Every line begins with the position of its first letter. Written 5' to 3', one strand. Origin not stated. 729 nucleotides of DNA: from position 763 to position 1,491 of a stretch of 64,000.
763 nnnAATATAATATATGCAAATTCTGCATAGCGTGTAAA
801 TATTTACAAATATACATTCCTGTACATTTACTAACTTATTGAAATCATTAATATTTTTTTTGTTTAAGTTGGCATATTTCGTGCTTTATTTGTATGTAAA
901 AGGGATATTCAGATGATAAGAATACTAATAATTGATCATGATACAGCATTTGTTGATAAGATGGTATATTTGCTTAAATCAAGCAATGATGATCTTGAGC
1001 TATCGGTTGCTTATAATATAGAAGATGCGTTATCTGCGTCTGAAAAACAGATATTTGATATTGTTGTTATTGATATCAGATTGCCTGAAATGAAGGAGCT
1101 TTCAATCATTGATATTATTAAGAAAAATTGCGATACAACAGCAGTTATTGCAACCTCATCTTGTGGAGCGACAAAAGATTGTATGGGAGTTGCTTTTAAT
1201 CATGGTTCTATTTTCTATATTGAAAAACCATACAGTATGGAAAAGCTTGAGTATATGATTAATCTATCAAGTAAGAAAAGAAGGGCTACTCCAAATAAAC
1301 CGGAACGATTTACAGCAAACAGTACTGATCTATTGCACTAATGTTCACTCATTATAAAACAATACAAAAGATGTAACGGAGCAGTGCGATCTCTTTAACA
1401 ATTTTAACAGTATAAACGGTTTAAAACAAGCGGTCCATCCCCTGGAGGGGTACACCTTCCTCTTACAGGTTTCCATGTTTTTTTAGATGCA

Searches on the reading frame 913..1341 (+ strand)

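Call 82: search_protein_families(library=pfam, proteins=[window:913-1341:+], max_evalue=0.00001)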
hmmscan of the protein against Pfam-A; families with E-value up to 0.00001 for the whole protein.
window:913-1341:+ (142 aa): 1 family
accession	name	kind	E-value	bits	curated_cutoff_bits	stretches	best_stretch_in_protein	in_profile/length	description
PF00072.30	Response_reg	-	7.9e-14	52.2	30.2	1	4-116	1-110/111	Response regulator receiver domain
